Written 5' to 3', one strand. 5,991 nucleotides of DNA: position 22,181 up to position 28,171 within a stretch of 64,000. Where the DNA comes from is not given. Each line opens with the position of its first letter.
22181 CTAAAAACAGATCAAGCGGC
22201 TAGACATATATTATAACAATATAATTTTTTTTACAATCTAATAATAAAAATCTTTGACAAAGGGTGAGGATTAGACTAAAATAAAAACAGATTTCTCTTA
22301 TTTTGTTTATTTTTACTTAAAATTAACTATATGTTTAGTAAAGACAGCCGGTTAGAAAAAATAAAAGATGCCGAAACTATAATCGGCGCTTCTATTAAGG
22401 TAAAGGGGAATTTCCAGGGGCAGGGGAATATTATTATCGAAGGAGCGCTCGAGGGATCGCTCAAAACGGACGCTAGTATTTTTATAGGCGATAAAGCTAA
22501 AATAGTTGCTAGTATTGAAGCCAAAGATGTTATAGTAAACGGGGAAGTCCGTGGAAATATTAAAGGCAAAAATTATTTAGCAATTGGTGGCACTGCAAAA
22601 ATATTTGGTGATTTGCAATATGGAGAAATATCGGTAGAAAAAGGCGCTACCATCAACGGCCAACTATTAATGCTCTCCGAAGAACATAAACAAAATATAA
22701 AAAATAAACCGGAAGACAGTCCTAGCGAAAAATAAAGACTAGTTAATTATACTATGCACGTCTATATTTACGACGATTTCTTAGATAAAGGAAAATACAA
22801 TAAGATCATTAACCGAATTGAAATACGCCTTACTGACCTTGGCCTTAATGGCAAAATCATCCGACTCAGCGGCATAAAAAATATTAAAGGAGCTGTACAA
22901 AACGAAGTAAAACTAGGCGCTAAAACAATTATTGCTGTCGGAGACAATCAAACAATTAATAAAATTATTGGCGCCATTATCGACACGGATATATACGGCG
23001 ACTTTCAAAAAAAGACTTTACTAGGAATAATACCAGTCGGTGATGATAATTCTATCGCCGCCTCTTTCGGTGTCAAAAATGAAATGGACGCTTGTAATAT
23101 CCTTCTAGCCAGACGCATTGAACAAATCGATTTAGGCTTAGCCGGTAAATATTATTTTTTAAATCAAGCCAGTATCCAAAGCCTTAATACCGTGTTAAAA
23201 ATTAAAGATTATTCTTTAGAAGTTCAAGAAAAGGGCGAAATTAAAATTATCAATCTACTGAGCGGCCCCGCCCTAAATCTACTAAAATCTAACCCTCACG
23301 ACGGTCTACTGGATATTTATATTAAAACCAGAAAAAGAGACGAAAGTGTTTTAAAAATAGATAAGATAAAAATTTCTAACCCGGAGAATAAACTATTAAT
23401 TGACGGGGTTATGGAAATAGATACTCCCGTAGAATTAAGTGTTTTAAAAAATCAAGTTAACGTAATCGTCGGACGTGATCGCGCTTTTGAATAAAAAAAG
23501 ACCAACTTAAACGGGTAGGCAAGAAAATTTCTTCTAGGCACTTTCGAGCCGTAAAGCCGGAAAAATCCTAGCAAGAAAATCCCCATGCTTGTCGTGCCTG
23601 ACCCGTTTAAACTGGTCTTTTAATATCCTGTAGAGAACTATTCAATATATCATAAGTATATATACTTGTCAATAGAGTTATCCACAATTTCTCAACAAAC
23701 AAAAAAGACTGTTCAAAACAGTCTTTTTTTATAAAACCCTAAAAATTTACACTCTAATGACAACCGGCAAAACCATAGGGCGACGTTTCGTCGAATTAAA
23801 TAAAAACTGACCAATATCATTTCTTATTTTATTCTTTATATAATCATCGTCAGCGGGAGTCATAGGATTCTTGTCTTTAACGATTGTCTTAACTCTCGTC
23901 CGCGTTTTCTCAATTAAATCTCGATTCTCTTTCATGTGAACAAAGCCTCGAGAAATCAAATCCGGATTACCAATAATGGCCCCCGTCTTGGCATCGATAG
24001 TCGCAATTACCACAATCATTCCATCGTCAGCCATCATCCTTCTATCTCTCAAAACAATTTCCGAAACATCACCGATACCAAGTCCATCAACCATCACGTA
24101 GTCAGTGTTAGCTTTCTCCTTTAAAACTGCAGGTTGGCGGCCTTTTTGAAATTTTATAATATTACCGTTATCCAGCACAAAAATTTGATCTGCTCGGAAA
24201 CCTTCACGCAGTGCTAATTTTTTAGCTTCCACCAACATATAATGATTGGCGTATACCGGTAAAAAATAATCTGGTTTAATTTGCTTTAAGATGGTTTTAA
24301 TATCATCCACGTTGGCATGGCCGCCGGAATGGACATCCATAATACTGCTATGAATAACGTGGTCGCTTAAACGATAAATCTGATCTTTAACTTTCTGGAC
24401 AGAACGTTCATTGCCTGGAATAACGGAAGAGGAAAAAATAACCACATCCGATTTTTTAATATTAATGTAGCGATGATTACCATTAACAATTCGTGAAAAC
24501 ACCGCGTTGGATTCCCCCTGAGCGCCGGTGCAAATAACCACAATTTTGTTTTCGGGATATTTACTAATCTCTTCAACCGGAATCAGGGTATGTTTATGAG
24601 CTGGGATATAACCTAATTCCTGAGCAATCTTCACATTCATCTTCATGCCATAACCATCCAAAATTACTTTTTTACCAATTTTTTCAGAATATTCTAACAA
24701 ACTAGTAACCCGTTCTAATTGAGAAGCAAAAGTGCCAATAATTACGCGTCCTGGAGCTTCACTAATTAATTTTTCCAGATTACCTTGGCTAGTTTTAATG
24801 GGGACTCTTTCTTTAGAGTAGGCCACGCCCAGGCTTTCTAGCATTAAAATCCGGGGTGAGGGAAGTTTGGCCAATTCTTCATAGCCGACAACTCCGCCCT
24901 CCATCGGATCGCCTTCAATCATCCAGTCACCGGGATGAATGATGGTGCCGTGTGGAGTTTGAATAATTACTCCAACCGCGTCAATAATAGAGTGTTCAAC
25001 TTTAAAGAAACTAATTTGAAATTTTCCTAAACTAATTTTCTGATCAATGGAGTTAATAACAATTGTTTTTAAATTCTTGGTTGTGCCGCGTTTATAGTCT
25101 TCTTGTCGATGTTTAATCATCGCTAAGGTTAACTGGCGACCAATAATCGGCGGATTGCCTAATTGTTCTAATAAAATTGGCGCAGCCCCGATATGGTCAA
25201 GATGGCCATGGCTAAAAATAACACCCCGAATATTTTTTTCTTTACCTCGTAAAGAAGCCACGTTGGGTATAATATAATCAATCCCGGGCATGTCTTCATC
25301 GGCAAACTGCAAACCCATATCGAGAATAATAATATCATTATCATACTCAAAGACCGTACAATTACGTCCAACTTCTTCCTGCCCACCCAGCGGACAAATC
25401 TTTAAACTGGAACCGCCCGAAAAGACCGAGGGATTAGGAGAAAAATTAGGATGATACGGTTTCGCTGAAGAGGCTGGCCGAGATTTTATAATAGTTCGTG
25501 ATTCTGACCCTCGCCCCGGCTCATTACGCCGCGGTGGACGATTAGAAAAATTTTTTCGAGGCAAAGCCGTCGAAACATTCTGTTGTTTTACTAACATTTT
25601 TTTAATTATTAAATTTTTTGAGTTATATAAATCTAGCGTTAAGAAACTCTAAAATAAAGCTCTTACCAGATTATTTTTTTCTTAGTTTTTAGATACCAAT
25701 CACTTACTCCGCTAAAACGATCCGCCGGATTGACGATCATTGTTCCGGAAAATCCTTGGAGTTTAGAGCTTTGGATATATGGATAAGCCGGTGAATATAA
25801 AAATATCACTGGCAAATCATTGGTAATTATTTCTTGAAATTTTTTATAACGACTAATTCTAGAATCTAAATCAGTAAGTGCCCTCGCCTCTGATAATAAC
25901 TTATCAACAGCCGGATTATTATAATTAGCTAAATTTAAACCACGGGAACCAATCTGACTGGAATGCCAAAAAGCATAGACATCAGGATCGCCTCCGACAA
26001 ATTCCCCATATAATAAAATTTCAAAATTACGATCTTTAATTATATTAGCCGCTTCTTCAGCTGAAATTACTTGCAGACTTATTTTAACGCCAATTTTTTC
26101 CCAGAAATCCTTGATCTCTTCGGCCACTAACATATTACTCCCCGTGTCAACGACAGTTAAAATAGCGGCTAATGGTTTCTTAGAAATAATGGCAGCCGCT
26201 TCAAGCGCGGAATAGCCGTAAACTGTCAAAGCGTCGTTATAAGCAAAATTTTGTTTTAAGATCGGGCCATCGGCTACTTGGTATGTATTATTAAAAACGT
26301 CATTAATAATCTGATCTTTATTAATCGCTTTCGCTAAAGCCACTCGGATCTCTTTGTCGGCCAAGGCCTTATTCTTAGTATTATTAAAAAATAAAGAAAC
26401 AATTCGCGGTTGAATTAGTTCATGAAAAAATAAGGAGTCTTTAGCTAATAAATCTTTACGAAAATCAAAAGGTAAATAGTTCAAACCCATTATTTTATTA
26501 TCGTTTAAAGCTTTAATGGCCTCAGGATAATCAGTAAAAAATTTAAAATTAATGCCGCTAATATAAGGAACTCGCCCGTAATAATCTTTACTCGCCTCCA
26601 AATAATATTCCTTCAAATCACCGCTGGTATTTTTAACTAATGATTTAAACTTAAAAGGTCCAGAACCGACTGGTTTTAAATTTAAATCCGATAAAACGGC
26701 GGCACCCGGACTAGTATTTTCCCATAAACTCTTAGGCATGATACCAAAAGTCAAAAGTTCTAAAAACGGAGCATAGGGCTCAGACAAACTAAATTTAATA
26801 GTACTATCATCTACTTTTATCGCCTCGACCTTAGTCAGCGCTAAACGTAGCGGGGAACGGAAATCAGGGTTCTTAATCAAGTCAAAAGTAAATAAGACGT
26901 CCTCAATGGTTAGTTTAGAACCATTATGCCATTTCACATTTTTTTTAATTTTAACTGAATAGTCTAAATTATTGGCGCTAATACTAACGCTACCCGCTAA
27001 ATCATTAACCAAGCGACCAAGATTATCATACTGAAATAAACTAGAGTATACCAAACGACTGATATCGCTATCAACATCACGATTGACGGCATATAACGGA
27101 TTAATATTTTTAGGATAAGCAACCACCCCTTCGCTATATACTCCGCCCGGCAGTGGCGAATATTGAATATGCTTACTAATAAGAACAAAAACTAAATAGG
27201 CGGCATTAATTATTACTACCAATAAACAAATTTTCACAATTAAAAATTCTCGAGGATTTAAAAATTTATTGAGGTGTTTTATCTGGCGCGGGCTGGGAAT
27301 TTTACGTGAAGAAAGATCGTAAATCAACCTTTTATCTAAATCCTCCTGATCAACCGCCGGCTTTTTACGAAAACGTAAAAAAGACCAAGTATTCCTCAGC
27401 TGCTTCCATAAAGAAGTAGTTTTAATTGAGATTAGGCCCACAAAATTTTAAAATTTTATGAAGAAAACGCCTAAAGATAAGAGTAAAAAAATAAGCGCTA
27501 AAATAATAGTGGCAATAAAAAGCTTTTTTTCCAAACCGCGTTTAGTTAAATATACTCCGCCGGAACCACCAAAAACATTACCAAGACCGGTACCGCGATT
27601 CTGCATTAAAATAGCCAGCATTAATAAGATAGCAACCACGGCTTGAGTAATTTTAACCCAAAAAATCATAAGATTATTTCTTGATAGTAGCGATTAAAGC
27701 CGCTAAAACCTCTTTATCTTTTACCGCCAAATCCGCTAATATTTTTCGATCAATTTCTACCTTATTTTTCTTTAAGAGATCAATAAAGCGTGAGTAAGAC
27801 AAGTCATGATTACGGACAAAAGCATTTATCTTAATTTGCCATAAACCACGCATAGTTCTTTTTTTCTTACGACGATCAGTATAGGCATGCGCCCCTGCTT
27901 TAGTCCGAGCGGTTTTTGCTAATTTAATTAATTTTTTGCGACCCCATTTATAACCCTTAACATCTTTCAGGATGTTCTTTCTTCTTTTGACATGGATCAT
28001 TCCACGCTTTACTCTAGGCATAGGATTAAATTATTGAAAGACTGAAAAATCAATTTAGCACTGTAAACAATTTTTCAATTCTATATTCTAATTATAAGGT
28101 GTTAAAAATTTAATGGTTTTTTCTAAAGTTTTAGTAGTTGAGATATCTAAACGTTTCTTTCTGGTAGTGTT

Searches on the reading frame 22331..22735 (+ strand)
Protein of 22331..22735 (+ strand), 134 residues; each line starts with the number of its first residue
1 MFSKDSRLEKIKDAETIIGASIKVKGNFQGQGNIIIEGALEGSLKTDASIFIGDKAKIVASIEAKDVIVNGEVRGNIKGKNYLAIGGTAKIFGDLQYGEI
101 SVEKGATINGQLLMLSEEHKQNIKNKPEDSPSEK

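Call 76: search_protein_families(library=pfam, proteins=[window:22331-22735:+], max_evalue=0.001)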
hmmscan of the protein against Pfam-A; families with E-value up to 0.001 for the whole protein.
window:22331-22735:+ (134 aa): 1 family
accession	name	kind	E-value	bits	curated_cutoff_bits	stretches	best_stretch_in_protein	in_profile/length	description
PF04519.19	Bactofilin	-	1.2e-23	83.7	27.9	1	16-112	1-97/98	Polymer-forming cytoskeletal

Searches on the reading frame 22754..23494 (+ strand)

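Call 76: search_protein_families(library=pfam, proteins=[window:22754-23494:+], max_evalue=0.001)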
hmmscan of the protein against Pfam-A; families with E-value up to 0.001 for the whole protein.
window:22754-23494:+ (246 aa): 1 family
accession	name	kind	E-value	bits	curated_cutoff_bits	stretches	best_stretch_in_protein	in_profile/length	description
PF00781.29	DAGK_cat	-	4.1e-09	36.5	23.6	1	11-128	11-123/125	Diacylglycerol kinase catalytic domain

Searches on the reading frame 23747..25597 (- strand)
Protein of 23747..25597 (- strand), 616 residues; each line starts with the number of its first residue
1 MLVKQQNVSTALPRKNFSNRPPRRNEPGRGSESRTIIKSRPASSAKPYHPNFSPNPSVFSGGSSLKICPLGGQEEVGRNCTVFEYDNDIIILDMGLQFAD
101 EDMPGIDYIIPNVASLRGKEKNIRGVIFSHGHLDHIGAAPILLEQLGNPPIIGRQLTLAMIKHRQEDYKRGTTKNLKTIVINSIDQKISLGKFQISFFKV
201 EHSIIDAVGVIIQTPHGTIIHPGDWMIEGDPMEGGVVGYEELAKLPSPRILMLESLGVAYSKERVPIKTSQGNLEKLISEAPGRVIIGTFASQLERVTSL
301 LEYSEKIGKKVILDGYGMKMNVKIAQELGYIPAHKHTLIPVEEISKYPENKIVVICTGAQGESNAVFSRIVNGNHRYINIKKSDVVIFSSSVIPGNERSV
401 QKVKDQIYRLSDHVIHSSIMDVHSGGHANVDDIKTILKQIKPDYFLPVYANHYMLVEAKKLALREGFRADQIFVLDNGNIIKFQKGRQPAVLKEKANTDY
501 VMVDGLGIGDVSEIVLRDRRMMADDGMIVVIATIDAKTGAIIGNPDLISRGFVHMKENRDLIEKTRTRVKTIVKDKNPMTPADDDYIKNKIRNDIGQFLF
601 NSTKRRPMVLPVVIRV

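Call 48: search_protein_families(library=pfam, proteins=[window:23747-25597:-], max_evalue=0.0001)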
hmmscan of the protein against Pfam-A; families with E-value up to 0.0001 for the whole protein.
window:23747-25597:- (616 aa): 4 families
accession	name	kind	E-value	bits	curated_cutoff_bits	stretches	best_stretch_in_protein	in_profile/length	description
PF22505.1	RNase_J_b_CASP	-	5.8e-42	142.9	27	1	283-406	2-125/126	Ribonuclease J, beta-CASP domain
PF17770.6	RNase_J_C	-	3.3e-32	111.9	23.8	1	515-616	1-102/102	Ribonuclease J C-terminal domain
PF00753.33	Lactamase_B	-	5.1e-11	43.3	22.7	1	77-238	5-121/196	Metallo-beta-lactamase superfamily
PF12706.13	Lactamase_B_2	-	6.7e-09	36.1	27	1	119-226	27-144/200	Beta-lactamase superfamily domain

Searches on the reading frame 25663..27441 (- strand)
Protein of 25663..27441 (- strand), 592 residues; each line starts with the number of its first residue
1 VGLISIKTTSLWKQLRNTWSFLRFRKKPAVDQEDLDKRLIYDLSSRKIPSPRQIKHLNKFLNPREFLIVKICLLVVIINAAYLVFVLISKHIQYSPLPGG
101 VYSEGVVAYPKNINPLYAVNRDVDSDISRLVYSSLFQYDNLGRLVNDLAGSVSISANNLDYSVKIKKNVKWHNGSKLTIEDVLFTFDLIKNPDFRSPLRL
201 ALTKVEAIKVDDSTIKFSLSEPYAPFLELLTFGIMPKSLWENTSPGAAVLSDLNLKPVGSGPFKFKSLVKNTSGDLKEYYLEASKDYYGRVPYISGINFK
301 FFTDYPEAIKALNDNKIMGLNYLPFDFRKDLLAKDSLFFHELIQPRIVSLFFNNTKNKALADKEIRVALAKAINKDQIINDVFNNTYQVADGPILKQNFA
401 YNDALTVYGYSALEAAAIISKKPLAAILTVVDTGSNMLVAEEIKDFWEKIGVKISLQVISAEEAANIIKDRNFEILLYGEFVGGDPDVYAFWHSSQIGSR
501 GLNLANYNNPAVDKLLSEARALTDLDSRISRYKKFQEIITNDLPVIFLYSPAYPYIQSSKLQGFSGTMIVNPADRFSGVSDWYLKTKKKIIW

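Call 48: search_protein_families(library=pfam, proteins=[window:25663-27441:-], max_evalue=0.0001)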
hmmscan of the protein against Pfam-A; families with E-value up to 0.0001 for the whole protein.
window:25663-27441:- (592 aa): 1 family
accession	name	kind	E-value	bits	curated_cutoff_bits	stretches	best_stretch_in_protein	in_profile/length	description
PF00496.27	SBP_bac_5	-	8.5e-58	196.7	32.4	1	144-493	2-358/368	Bacterial extracellular solute-binding proteins, family 5 Middle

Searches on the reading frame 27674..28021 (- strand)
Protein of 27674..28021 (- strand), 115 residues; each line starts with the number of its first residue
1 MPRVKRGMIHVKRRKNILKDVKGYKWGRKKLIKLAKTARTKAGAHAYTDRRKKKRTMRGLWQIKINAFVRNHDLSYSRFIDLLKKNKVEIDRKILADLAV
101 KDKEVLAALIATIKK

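Call 76: search_protein_families(library=pfam, proteins=[window:27674-28021:-], max_evalue=0.001)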
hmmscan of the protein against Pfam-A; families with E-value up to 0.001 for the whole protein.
window:27674-28021:- (115 aa): 1 family
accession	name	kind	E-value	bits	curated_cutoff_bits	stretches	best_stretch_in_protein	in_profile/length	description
PF00453.23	Ribosomal_L20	-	1.5e-33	115.5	30.8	1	3-109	1-107/107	Ribosomal protein L20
